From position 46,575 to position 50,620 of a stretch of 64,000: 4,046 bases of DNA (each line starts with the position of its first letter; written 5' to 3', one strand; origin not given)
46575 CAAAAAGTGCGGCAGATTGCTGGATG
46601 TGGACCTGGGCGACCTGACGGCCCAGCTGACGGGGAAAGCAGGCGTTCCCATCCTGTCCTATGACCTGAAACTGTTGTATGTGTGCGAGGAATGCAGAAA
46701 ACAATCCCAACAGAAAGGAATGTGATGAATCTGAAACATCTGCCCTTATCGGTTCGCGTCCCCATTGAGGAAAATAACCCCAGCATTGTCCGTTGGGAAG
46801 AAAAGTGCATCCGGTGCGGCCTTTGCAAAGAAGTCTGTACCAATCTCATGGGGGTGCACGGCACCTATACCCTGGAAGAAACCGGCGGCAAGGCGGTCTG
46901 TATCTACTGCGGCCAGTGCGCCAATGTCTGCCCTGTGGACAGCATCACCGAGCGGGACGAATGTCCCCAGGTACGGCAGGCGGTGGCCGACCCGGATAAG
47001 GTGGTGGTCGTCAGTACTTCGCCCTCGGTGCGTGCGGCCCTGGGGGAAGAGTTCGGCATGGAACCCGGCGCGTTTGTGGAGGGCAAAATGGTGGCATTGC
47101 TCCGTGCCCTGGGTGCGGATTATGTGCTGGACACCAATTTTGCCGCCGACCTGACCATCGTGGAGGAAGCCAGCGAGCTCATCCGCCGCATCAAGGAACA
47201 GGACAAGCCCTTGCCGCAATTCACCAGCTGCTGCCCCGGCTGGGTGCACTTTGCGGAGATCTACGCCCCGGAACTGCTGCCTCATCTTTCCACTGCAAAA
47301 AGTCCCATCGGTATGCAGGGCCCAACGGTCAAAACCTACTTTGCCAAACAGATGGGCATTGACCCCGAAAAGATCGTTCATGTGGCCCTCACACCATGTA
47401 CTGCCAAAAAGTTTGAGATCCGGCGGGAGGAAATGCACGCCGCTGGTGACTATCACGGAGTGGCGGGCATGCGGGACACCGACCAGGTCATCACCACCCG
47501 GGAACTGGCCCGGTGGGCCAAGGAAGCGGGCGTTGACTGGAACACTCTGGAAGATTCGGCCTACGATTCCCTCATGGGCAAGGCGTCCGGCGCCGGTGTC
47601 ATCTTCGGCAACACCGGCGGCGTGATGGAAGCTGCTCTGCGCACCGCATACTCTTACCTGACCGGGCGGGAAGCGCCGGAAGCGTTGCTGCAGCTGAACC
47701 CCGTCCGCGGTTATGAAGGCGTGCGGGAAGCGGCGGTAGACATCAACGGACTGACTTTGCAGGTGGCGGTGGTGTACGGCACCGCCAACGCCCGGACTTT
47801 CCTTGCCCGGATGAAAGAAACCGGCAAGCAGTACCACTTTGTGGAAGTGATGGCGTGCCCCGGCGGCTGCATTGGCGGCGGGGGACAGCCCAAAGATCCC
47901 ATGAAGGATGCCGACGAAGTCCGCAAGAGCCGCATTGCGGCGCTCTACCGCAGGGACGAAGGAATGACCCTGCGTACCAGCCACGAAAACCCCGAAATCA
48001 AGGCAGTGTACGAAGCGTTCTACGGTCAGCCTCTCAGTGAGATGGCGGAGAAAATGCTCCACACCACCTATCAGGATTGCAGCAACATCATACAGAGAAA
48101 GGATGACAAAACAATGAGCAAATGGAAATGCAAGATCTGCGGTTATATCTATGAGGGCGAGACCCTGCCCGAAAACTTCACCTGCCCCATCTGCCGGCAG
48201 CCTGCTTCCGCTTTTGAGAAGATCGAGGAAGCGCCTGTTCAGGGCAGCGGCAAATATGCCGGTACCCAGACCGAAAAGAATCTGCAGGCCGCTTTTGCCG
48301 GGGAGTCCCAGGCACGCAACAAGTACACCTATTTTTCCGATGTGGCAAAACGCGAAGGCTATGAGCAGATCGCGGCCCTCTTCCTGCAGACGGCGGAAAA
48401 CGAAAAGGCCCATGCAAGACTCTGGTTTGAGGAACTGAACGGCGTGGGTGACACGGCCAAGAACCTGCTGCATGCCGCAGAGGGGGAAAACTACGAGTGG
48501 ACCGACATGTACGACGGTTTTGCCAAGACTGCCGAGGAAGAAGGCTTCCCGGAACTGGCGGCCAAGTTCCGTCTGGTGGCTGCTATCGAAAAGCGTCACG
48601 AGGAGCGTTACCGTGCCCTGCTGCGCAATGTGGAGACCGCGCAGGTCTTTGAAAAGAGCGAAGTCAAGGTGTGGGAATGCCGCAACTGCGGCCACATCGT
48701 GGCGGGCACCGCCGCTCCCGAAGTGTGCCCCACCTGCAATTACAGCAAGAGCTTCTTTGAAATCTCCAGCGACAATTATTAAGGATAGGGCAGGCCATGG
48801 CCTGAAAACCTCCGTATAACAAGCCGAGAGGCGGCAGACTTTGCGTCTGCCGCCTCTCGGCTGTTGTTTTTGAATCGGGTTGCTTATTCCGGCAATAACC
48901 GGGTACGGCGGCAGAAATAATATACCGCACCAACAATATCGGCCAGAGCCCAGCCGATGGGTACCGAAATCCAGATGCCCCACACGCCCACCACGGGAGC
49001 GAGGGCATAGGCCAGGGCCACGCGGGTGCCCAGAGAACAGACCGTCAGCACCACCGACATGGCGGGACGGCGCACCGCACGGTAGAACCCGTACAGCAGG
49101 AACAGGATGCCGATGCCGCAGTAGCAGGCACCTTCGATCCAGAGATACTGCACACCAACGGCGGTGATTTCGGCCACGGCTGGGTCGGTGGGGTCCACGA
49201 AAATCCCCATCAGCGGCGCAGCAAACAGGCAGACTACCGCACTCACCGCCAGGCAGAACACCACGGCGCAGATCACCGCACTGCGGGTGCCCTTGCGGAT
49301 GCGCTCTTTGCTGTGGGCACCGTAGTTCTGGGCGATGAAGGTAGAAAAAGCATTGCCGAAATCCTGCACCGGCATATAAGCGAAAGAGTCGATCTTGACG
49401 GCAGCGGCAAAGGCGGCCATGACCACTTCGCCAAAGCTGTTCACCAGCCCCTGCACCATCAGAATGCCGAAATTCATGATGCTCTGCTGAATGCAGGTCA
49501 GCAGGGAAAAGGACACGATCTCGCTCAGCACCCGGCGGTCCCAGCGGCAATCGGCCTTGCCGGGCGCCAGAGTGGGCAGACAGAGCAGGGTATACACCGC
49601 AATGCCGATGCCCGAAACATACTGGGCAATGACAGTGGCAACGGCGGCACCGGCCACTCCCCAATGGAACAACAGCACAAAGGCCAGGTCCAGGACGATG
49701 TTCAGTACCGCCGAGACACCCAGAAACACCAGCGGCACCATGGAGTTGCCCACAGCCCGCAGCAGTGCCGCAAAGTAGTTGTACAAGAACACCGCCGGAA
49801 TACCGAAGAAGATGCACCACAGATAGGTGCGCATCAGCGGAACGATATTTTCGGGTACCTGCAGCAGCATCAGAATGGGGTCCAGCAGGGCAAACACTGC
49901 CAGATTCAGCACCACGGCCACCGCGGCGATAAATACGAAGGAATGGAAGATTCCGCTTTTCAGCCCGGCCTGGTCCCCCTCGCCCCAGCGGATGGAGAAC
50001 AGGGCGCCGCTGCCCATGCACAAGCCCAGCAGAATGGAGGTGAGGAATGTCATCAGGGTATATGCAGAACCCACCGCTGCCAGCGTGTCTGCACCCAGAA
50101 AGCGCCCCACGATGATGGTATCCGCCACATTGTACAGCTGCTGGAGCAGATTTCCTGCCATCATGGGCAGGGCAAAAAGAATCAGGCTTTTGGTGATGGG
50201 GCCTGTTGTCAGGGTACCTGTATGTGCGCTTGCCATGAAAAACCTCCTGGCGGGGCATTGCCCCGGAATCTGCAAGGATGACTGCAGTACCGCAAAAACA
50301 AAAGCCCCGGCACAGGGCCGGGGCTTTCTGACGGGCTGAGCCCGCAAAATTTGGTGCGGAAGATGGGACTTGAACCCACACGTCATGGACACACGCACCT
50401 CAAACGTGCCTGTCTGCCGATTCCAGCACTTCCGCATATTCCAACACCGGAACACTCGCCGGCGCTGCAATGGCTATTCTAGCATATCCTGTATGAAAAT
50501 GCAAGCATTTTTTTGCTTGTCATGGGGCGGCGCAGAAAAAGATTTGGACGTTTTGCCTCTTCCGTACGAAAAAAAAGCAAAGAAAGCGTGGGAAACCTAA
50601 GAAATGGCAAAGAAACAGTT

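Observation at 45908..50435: tRNA-Leu-bracketed oxidative-stress module: PerR, a hydrogenase-rubredoxin-rubrerythrin fusion, and a MATE exporter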

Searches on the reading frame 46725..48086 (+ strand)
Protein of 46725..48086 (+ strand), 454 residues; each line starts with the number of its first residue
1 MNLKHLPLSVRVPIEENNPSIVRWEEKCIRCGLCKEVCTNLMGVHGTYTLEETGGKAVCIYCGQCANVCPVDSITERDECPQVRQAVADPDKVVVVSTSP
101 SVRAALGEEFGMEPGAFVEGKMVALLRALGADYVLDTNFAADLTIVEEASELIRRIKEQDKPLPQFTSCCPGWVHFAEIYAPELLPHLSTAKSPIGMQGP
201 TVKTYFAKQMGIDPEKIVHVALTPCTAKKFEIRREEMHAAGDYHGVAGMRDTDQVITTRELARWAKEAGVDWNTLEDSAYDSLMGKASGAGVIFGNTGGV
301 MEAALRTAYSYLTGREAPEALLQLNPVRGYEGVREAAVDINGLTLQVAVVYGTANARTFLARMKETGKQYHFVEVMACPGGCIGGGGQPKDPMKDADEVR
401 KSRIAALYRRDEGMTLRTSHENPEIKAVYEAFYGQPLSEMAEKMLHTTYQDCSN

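Call 46: search_solved_structures(query=window:46725-48086:+, max_evalue=1e-30, show_alignments=2)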
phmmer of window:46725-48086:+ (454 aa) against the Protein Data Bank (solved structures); distinct sequences matched with E-value up to 1e-30: 43.
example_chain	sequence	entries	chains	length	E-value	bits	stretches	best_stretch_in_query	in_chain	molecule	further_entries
8a6t_A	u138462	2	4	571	1e-120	407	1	14-450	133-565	Electron bifurcating hydrogenase subunit HydA1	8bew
8ryh_A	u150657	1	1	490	6.1e-112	378.1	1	25-452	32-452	Periplasmic [Fe] hydrogenase large subunit,Periplasmic [Fe] hydrogenase small subunit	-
9gbu_A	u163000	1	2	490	7.4e-111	374.5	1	25-452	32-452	Periplasmic [Fe] hydrogenase large subunit,Periplasmic [Fe] hydrogenase small subunit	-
7qv7_D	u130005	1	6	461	8.7e-111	374.3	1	25-450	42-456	Hydrogen dependent carbon dioxide reductase subunit HydA2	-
9gnk_A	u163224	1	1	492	1.8e-110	373.2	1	25-452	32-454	Periplasmic [Fe] hydrogenase large subunit,Periplasmic [Fe] hydrogenase small subunit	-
9rj9_A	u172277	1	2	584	5.2e-110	371.7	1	9-450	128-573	Iron hydrogenase 1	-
4xdd_A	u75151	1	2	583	2.8e-109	369.3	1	12-450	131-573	Iron hydrogenase 1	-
4xdc_A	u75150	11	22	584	2.8e-109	369.3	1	12-450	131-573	Iron hydrogenase 1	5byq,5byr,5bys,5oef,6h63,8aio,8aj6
7q4v_A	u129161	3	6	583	3.7e-109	368.9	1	14-450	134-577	Iron hydrogenase HydA1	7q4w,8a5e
8cjy_A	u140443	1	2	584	3.9e-109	368.8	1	12-450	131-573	Iron hydrogenase 1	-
1c4a_A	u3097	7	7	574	4.1e-109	368.8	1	12-450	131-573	PROTEIN (FE-ONLY HYDROGENASE) | PROTEIN (PERIPLASMIC HYDROGENASE 1) | Iron hydrogenase 1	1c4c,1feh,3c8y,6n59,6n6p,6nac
9rjo_A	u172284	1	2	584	4.9e-109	368.5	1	9-450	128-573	Iron hydrogenase 1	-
6gm2_A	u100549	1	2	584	7.2e-109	368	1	12-450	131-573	Iron hydrogenase 1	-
6yf4_A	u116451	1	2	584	7.2e-109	368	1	12-450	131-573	Iron hydrogenase 1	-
6gm8_A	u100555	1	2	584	7.2e-109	368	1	12-450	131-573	Iron hydrogenase 1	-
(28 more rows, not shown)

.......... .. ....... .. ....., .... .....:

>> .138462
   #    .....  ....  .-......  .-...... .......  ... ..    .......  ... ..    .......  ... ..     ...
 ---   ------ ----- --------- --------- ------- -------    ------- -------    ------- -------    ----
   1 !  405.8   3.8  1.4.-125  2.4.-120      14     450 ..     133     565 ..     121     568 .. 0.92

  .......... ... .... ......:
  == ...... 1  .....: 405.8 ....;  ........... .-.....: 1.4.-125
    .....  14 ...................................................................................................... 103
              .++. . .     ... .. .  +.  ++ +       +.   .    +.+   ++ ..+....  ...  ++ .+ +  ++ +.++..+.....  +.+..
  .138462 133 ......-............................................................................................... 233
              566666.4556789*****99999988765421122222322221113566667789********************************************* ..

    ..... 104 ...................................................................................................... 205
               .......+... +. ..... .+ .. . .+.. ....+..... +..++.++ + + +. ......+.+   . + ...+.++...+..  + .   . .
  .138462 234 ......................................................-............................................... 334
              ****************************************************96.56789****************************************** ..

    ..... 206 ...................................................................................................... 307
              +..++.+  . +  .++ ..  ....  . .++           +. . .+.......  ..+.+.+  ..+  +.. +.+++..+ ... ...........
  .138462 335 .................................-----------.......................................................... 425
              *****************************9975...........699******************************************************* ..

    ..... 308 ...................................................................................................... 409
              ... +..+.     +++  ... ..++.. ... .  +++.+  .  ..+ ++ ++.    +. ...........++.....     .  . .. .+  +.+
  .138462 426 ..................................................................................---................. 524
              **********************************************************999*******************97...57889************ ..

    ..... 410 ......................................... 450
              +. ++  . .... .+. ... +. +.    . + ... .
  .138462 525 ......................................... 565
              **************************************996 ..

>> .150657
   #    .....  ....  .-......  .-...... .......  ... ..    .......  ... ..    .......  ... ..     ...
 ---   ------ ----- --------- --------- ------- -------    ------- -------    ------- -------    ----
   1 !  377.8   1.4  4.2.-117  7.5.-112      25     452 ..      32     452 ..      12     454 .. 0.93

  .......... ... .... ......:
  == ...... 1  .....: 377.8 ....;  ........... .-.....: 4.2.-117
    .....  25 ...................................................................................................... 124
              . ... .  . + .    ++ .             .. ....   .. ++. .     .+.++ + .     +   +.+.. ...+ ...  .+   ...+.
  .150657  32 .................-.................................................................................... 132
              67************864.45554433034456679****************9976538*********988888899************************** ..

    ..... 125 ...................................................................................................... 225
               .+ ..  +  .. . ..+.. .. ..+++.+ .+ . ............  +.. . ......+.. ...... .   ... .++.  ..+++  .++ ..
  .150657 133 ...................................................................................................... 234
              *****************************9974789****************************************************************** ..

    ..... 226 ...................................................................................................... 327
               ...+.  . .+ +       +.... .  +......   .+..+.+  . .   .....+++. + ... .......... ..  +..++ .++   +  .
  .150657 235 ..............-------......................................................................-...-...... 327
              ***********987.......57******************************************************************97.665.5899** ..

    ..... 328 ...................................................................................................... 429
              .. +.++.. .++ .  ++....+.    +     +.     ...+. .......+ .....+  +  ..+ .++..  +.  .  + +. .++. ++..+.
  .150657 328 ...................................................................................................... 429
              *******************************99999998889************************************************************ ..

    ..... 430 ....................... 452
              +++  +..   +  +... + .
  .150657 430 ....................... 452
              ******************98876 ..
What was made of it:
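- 46998..48077 (+): H-cluster domain plus the small-subunit-like C-terminal segment. L1 = TSCCPGW, L2 = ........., L3 = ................. Aligns with solved hydrogenases (call 46).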

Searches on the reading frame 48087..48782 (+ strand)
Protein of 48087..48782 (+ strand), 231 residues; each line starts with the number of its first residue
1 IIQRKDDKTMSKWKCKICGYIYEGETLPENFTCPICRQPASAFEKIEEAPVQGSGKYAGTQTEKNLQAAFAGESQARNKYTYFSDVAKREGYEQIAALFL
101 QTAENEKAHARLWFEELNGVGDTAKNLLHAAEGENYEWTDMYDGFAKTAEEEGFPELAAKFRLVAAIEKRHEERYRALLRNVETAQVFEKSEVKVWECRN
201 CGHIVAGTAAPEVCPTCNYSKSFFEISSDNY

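Call 45: search_solved_structures(query=window:48087-48782:+, max_evalue=1e-10, show_alignments=4)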
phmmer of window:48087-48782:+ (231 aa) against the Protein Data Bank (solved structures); distinct sequences matched with E-value up to 1e-10: 22.
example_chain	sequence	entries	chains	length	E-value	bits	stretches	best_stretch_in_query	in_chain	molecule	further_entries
9fj2_A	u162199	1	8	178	1.1e-65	225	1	58-231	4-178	Rubrerythrin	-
1b71_A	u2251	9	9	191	1.2e-45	159.4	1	58-230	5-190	PROTEIN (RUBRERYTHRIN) | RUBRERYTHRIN | Rubrerythrin all-iron(III) form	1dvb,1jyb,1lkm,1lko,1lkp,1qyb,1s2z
1ryt_A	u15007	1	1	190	1.3e-45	159.3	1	58-230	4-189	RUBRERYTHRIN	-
8fuh_A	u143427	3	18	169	2.4e-27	99.5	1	51-179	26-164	Rubrerythrin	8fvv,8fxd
4di0_A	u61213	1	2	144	3.3e-27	99.1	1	56-179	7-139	Rubrerythrin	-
9onm_A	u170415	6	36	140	4.1e-27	98.8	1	57-179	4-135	Rubrerythrin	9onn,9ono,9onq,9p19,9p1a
9s4o_A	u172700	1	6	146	1.3e-25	93.9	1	58-182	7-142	Sulerythrin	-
1j30_A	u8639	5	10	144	1.3e-25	93.8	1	58-182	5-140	144aa long hypothetical rubrerythrin | Sulerythrin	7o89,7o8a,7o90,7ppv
7o8d_A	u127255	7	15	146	1.4e-25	93.8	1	58-182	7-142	Sulerythrin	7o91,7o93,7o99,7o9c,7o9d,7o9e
7ppt_A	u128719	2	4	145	1.4e-25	93.8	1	58-182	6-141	Sulerythrin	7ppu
9onr_A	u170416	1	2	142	1.5e-25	93.7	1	56-179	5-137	Rubrerythrin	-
9s59_A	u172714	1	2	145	2.9e-25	92.7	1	58-182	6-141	Sulerythrin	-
9s3w_A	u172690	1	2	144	3e-25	92.7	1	58-182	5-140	Sulerythrin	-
9s4p_A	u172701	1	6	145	3e-25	92.7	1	58-182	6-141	Sulerythrin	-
9s4r_A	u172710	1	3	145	3e-25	92.7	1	58-182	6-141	Sulerythrin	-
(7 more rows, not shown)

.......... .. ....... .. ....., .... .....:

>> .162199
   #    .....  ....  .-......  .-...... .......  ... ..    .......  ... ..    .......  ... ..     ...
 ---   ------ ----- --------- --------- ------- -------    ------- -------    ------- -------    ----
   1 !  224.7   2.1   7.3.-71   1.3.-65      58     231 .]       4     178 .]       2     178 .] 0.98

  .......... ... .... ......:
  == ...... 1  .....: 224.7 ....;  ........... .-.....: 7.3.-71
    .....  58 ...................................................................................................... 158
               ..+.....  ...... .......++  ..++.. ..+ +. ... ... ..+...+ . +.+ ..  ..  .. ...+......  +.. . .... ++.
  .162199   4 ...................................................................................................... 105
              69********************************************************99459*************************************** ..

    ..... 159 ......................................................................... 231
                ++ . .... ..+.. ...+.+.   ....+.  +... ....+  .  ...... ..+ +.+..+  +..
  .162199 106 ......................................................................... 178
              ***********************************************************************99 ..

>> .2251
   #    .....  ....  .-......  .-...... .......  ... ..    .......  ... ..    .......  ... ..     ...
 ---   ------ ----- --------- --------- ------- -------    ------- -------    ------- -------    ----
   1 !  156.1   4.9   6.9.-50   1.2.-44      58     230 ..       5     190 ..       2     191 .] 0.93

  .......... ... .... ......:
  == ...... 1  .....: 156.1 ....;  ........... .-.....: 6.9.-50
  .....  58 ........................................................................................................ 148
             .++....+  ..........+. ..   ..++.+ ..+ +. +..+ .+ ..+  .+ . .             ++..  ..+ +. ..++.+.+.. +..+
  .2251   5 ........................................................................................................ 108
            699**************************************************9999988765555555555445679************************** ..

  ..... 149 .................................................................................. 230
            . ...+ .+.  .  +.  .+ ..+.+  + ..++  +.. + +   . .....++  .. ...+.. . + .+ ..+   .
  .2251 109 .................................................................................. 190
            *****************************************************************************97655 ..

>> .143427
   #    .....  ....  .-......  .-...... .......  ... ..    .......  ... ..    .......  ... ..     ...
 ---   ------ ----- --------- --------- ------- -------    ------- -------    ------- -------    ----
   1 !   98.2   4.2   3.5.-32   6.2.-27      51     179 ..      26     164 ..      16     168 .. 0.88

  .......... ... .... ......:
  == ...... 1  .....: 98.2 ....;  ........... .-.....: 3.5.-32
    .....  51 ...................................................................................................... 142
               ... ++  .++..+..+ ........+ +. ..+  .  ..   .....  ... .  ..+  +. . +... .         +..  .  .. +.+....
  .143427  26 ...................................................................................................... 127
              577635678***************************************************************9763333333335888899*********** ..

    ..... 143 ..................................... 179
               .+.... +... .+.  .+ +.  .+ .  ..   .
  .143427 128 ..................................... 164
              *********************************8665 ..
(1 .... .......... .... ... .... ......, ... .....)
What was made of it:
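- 48276..48761 (+): Rubrerythrin: a di-iron four-helix bundle plus a C-terminal rubredoxin. It lacks the 13-residue helix 2-3 loop of D. vulgaris Rbr. The alignment to 1B71/1RYT shows all E/H ligands, the four Cys and the 13-residue gap (call 45).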

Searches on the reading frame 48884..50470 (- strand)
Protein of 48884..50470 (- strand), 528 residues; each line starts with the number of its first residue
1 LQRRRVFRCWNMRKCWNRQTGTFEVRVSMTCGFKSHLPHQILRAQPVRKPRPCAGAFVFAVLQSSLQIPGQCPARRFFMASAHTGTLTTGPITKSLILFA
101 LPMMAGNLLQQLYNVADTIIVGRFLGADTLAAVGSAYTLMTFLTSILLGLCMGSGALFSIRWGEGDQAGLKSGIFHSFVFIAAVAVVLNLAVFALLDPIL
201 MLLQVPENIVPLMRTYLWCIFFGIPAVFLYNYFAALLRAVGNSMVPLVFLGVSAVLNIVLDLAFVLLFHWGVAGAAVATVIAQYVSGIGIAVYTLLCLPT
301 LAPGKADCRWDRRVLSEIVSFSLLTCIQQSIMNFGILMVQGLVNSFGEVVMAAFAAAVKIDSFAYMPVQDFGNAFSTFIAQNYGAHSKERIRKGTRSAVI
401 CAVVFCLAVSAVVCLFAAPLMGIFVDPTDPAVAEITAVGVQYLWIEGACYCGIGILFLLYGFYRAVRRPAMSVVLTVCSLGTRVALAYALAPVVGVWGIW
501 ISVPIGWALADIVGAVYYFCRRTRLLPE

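Call 3: search_protein_families(library=pfam, proteins=[window:48884-50470:-])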
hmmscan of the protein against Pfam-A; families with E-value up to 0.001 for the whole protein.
window:48884-50470:- (528 aa): 3 families
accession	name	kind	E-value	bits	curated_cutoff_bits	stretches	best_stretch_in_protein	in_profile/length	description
PF01554.23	MatE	-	7.5e-47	159.5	24.9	2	102-261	1-159/161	MatE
PF01943.22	Polysacc_synt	-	5.4e-07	29.7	28.2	1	93-151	204-262/274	Polysaccharide biosynthesis protein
PF13440.11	Polysacc_synt_3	-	0.0001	22.1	23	1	92-147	173-228/293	Polysaccharide biosynthesis protein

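Call 6: search_protein_families(library=ncbifam, proteins=[window:48884-50470:-])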
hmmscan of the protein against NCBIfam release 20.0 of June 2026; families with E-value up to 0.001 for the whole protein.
window:48884-50470:- (528 aa): 12 families
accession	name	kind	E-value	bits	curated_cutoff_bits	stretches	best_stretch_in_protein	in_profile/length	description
TIGR00797.1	matE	subfamily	6.2e-57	193.3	147.4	1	102-500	1-396/396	MATE family efflux transporter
NF007130.1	PRK09575.1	equivalog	4.6e-39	134.9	445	1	92-507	4-416/435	MATE family efflux transporter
NF041801.1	MATE_SolL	equivalog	3e-25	88.9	780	1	82-518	8-446/458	solanimycin export family MATE transporter SolL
NF000217.1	MATE_multi_FepA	equivalog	1.3e-23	83.7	900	1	87-510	8-427/443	multidrug efflux MATE transporter FepA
NF000131.1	MATE_multi_MepA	equivalog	2.8e-22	79.6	850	1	90-525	12-441/451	multidrug efflux MATE transporter MepA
NF007690.0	PRK10367.1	equivalog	1.6e-20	73.5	409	1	94-512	9-422/441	MATE family efflux transporter DinF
NF001214.0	PRK00187.1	equivalog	4.6e-20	72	449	1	95-519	11-441/464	NorM family multidrug efflux MATE transporter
NF007562.1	PRK10189.1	equivalog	1.1e-13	50.8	465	1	98-519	31-455/470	EmmdR/YeeO family multidrug/toxin efflux MATE transporter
NF052396.1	MATE_WgkD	equivalog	1.6e-12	47.2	510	1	94-427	3-335/428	tryglysin-associated MATE efflux transporter WgkD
NF041358.1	GntT_guanitoxin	equivalog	1.2e-11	44.3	525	1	104-429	23-349/438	guanitoxin biosynthesis MATE family efflux transporter GntT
NF045578.1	export_MbnM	equivalog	1.8e-07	30.5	285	1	102-413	8-311/410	methanobactin export MATE transporter MbnM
NF045539.1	MATE_efflux1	equivalog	2.4e-05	23.6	350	1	167-421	71-321/411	MATE family Na+-driven efflux transporter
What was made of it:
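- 48884..50236 (-): MATE efflux transporter (450 aa). It is a resident neighbour and is not shown to belong to the operon. Calls 3 and 6.
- Checked: It lies at 48884-50236 (-) and scores 193 bits on TIGR00797 against a cut-off of 147 (call 6).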
